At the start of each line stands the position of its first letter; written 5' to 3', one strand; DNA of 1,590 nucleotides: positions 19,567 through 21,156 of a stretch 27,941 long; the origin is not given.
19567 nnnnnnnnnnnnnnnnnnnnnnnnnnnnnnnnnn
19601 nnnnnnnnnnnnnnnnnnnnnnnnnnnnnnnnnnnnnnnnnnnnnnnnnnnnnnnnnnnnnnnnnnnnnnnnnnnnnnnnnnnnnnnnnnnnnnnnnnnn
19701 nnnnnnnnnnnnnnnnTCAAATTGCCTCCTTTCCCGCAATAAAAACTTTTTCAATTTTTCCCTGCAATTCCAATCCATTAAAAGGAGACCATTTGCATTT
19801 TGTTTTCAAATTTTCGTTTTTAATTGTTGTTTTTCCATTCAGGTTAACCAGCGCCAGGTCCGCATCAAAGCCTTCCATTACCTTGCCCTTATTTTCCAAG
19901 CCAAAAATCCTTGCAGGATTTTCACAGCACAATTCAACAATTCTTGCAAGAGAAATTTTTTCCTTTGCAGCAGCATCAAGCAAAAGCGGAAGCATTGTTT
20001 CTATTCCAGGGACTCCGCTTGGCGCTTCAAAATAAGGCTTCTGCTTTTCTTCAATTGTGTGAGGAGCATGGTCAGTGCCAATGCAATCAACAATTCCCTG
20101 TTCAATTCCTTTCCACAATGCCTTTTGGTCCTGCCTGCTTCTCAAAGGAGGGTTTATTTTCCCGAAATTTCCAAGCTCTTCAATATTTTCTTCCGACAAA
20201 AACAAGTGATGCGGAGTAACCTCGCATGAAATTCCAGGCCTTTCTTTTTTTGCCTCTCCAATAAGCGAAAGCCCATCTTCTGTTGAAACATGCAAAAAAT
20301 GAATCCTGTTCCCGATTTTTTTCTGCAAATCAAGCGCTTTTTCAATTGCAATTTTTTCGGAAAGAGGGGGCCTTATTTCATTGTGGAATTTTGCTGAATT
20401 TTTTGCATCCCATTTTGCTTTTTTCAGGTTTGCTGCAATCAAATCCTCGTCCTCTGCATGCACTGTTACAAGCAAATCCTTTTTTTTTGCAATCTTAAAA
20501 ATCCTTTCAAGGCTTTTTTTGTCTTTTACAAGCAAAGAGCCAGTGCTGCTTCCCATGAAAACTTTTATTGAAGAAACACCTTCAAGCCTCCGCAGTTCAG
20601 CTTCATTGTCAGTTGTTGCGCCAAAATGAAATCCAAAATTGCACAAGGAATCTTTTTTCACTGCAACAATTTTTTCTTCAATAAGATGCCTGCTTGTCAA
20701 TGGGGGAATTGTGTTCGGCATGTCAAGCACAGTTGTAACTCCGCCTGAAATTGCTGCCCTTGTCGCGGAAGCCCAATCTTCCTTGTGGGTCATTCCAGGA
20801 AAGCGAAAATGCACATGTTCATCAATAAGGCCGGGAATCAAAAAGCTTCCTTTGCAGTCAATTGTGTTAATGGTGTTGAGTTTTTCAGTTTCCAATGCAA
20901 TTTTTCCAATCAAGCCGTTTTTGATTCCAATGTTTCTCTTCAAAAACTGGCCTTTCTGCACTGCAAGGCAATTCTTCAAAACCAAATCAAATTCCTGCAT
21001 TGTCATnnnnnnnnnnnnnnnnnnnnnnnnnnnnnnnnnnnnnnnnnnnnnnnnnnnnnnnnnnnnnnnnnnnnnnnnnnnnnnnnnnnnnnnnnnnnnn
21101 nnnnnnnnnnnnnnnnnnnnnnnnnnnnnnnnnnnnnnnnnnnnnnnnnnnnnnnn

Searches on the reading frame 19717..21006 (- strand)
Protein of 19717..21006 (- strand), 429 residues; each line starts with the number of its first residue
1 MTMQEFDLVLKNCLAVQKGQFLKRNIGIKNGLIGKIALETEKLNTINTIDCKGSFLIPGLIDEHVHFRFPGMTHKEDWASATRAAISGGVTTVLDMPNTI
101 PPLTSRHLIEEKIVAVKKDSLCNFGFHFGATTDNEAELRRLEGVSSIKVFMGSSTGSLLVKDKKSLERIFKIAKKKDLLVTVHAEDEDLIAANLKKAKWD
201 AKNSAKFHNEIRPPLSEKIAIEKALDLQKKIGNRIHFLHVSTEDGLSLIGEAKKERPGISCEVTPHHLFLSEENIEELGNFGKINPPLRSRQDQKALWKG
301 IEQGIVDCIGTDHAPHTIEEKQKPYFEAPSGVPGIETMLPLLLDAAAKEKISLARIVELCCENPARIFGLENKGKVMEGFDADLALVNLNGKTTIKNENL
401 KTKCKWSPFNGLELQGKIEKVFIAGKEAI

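Call 15: search_protein_families(library=pfam, proteins=[window:19717-21006:-], max_evalue=0.001)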
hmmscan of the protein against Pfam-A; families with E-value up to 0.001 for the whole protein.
window:19717-21006:- (429 aa): 2 families
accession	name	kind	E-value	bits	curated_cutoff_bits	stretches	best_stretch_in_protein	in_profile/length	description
PF01979.26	Amidohydro_1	-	3.8e-32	112.3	25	1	55-426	1-343/345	Amidohydrolase family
PF07969.17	Amidohydro_3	-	4.2e-13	50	29.7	1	344-401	400-457/472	Amidohydrolase family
